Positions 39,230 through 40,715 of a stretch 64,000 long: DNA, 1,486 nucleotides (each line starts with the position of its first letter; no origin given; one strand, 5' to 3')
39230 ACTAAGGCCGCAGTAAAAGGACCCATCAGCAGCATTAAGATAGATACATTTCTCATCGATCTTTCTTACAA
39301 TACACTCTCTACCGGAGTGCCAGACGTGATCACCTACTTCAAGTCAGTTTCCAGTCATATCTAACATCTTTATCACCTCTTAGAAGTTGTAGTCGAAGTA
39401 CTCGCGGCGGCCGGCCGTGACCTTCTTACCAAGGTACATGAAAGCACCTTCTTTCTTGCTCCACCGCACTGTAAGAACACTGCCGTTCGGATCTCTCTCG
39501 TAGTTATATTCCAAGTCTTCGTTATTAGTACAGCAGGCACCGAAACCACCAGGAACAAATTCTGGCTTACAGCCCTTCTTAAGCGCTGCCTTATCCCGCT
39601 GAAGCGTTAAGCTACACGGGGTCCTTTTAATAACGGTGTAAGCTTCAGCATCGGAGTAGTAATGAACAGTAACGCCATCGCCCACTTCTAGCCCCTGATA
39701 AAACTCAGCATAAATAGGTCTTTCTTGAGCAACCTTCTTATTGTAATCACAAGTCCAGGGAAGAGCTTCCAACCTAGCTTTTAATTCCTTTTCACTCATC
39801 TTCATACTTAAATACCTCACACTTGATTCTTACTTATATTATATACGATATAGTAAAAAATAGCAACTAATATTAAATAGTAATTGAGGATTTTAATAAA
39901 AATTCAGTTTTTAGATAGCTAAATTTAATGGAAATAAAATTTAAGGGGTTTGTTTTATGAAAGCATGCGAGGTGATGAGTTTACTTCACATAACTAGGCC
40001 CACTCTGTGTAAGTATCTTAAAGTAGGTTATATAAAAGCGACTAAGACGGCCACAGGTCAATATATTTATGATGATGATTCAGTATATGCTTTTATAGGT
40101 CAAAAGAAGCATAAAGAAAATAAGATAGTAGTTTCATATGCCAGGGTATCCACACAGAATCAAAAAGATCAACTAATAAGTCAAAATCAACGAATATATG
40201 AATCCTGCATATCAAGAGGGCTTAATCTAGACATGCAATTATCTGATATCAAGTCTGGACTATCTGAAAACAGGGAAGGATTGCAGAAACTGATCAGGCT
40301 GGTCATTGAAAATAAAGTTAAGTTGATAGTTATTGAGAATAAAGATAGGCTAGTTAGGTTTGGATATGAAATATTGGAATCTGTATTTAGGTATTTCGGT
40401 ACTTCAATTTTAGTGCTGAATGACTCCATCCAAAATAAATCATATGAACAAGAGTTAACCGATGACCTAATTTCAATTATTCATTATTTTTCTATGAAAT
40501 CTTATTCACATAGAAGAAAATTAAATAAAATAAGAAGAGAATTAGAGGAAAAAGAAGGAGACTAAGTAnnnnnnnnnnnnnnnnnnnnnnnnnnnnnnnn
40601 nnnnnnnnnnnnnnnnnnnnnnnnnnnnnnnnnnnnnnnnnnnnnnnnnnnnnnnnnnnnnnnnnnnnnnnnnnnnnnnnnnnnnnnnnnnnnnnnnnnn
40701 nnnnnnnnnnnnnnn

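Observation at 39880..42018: IS607-family element (serine-recombinase TnpA plus TnpB) as the only plus-strand genes in a minus-strand phage gene array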

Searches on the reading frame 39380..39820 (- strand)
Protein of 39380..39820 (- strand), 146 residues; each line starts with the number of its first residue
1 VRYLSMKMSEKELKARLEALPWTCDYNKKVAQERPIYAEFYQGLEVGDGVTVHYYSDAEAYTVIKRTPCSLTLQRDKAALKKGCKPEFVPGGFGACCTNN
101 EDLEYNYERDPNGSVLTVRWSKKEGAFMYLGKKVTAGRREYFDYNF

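Call 4: search_protein_families(library=pfam, proteins=[window:39380-39820:-], max_evalue=0.1)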
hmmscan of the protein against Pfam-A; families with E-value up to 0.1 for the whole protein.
window:39380-39820:- (146 aa): 0 families

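Call 6: search_protein_families(library=phrogs, proteins=[window:39380-39820:-], max_evalue=1)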
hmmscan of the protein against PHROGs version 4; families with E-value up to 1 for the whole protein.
window:39380-39820:- (146 aa): 2 families
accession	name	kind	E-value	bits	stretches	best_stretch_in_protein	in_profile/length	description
phrog_19789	-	unknown function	4.8e-33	115.4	1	29-146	65-184/184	-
phrog_20230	-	unknown function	0.28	12.2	1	55-70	17-32/51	-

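Call 37: find_encoding_contigs(protein=window:39380-39805:-, flank=4000, max_places=10)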
Protein window:39380-39805:- (141 aa): 7 contigs read that carry it; 3 places shown.
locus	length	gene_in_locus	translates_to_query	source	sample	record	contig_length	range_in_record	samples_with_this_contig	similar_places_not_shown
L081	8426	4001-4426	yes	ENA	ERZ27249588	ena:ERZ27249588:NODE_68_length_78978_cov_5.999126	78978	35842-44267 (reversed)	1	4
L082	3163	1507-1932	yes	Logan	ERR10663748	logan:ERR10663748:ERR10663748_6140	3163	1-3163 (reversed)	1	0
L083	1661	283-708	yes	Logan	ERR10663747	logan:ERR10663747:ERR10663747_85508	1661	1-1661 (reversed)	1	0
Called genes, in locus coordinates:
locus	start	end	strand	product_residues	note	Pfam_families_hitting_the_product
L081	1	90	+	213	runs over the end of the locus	-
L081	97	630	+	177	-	PF00186:DHFR_1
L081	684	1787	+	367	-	-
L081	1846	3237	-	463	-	-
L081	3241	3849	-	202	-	PF00239:Resolvase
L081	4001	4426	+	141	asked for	-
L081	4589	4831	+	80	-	-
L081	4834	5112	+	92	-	-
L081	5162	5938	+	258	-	PF19789:DUF6273 (weak)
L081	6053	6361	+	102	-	-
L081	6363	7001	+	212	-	-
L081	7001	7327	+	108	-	-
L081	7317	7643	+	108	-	-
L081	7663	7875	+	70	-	-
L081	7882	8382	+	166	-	-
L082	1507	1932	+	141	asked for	-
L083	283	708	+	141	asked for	-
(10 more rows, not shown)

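Call 84: find_related_loci(query=window:39380-39805:-, collection=viral_contigs, flank=5000)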
Query window:39380-39805:- (141 aa) in viral_contigs; peptide patterns used: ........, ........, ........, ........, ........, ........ (x = any residue, [..] = any of these).
1 stretches matched a pattern, but none encodes a relative of the query by tblastn (E <= 1e-3).

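Call 85: find_homologous_proteins(query=window:39380-39805:-, max_evalue=1e-10)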
Query window:39380-39805:- (141 aa): 24 proteins with E <= 1e-10 among 64 candidates.
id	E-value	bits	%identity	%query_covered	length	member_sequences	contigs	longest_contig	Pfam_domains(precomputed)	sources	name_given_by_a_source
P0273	5.4e-90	317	96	100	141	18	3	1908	-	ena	-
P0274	6.6e-76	271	82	100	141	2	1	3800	-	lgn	-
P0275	2.3e-73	263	80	100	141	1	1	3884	-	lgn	-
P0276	2.5e-65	237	74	100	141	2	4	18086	-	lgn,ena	-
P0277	2.5e-56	208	65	100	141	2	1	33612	-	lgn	-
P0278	8.0e-56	206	65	100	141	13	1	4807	-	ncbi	ncbi:MAG: hypothetical protein ACI4M8_02215 [Christensenellales bacterium]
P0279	1.6e-54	202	66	100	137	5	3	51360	-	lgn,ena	-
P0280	2.0e-54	202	63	100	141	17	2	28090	-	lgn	-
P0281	1.0e-53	199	62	100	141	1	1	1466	-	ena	-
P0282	1.3e-53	199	65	100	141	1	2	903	-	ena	-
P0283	3.3e-52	194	62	100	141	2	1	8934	-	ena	-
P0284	9.5e-51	190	59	100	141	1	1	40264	-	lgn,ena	-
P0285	8.7e-50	187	61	100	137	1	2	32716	-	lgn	-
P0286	6.2e-49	184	57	100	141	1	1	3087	-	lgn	-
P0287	2.1e-46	176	61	100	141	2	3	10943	-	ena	-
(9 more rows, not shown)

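Call 86: find_encoding_contigs(protein=P0274, flank=4000, max_places=4)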
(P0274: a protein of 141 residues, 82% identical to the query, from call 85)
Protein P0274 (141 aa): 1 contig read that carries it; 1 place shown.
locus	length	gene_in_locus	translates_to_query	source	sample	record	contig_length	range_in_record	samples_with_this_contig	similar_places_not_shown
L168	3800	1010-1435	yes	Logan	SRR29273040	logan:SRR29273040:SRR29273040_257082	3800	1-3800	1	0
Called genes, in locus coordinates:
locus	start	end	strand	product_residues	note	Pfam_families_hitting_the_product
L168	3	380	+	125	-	?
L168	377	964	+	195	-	-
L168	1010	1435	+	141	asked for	-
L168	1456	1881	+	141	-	-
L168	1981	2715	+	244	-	-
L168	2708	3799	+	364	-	?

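Call 87: find_encoding_contigs(protein=P0276, flank=5000, max_places=4)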
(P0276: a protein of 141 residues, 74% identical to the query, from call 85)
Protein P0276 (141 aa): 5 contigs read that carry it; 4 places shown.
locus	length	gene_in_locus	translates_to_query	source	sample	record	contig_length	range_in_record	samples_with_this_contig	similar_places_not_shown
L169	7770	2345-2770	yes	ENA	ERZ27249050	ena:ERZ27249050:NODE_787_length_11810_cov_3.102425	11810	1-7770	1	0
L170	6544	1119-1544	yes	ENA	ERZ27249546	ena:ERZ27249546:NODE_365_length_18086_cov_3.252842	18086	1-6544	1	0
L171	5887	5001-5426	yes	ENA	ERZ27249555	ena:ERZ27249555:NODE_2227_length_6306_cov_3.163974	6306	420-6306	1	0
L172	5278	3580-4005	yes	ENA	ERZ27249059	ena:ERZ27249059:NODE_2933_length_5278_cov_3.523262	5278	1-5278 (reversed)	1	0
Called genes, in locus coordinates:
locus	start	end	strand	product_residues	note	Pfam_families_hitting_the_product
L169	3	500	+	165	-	?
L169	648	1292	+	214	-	-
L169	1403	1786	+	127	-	-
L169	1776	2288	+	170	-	-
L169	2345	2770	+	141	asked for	-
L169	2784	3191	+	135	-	-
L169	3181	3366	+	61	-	-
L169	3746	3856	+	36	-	-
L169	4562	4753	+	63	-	-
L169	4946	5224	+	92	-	-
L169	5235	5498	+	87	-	-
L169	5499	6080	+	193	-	-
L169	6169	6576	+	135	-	-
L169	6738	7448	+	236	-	-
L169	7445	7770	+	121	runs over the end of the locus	-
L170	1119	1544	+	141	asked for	-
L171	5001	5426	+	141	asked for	-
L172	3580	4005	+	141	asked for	-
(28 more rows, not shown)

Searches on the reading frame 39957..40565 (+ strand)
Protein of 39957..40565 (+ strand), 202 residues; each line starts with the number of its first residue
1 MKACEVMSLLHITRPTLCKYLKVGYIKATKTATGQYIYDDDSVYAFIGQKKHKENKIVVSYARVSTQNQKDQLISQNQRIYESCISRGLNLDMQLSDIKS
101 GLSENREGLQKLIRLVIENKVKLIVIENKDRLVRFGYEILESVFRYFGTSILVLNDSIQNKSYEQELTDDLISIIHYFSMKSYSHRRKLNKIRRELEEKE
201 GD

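Call 4: search_protein_families(library=pfam, proteins=[window:39957-40565:+], max_evalue=0.1)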
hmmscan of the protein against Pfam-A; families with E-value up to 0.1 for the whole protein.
window:39957-40565:+ (202 aa): 4 families
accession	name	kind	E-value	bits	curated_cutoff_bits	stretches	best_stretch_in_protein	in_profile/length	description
PF00239.26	Resolvase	-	2.3e-16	60.6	23.3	1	58-190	1-135/145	Resolvase, N terminal domain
PF20124.4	DUF6514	-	0.017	15.7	23.9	1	50-124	11-82/94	Family of unknown function (DUF6514)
PF13411.12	MerR_1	-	0.029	14.9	21.6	1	5-44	5-44/69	MerR HTH family regulatory protein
PF00376.29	MerR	-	0.044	14.1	28.2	1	5-38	4-38/38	MerR family regulatory protein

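Call 5: search_protein_families(library=ncbifam, proteins=[window:39957-40565:+], max_evalue=1)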
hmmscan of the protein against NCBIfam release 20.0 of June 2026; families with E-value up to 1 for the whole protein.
window:39957-40565:+ (202 aa): 5 families
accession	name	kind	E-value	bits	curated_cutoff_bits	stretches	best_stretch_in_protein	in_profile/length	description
NF033518.0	transpos_IS607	equivalog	5.9e-46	156.4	110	1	6-190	3-186/187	IS607 family transposase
NF041201.1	recomb_XisF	equivalog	1.5e-14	53.8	375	1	59-189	2-131/465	fdxN element excision recombinase XisF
NF049883.1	resolv_YneB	equivalog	8e-07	28.7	175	1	58-159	2-106/211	YneB family resolvase-like protein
NF047343.1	SCCmet_CcrB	equivalog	0.0001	21.1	900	1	54-144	5-99/542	cassette chromosome recombinase CcrB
NF047344.1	SCCmet_CcrA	equivalog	0.00046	19.4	700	1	58-134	4-79/442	cassette chromosome recombinase CcrA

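Call 6: search_protein_families(library=phrogs, proteins=[window:39957-40565:+], max_evalue=1)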
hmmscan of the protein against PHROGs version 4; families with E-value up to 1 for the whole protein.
window:39957-40565:+ (202 aa): 7 families
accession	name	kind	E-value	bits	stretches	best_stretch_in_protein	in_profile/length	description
phrog_6620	-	integration and excision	1.6e-46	159.5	1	1-199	2-197/201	transposase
phrog_125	-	DNA, RNA and nucleotide metabolism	7.7e-10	39.7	1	49-173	13-129/254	DNA invertase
phrog_95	-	integration and excision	2e-07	31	1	50-167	82-206/651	integrase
phrog_66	-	integration and excision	0.0026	18.5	1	2-76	95-171/412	excisionase and transcriptional regulator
phrog_7735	-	integration and excision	0.023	16.1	1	4-80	9-81/99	excisionase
phrog_16096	-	unknown function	0.099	13.7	1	30-68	10-47/77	-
phrog_10045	-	DNA, RNA and nucleotide metabolism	0.21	12.5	1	3-26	23-46/74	HTH DNA binding protein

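Call 91: find_encoding_contigs(protein=window:39957-40565:+, flank=1500, max_places=10)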
Protein window:39957-40565:+ (202 aa): 7 contigs read that carry it; 4 places shown.
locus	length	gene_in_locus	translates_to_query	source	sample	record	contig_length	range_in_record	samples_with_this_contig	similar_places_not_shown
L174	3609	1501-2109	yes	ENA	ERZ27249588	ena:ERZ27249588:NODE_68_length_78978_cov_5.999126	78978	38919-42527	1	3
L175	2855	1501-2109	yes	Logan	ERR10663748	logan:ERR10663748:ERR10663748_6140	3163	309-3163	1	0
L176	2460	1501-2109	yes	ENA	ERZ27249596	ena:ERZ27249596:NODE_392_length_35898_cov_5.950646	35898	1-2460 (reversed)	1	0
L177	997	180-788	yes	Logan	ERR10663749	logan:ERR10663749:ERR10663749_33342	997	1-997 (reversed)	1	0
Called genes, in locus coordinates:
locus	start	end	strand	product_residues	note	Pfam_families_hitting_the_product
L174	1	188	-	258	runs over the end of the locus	PF19789:DUF6273 (weak)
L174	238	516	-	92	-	-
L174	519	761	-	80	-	-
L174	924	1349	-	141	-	-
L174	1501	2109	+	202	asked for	PF00239:Resolvase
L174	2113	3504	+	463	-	-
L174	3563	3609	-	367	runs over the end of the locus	-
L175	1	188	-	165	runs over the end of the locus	?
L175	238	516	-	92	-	-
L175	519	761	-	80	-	-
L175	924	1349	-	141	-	-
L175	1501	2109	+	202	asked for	PF00239:Resolvase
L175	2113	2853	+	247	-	?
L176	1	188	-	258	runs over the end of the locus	PF19789:DUF6273 (weak)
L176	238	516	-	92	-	-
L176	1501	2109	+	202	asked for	PF00239:Resolvase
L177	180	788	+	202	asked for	PF00239:Resolvase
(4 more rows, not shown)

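Call 106: search_solved_structures(query=window:39957-40565:+, max_evalue=0.001, show_alignments=1)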
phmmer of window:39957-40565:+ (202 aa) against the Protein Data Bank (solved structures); distinct sequences matched with E-value up to 0.001: 5.
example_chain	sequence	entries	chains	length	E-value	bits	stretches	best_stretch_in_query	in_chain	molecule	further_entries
3lhk_A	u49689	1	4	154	8.5e-25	90.7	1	55-198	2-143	putative DNA binding protein MJ0014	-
3lhf_A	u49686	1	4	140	4.4e-24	88.4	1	57-198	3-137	Serine Recombinase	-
3ilx_A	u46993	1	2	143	1e-22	84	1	55-198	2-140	First ORF in transposon ISC1904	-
6dgc_A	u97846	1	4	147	1.8e-20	76.6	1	59-187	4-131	ISC1926 TnpA C-terminal catalytic domain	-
6dgb_A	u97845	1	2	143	9.5e-11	44.9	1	58-198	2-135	IS607 family transposase IS1535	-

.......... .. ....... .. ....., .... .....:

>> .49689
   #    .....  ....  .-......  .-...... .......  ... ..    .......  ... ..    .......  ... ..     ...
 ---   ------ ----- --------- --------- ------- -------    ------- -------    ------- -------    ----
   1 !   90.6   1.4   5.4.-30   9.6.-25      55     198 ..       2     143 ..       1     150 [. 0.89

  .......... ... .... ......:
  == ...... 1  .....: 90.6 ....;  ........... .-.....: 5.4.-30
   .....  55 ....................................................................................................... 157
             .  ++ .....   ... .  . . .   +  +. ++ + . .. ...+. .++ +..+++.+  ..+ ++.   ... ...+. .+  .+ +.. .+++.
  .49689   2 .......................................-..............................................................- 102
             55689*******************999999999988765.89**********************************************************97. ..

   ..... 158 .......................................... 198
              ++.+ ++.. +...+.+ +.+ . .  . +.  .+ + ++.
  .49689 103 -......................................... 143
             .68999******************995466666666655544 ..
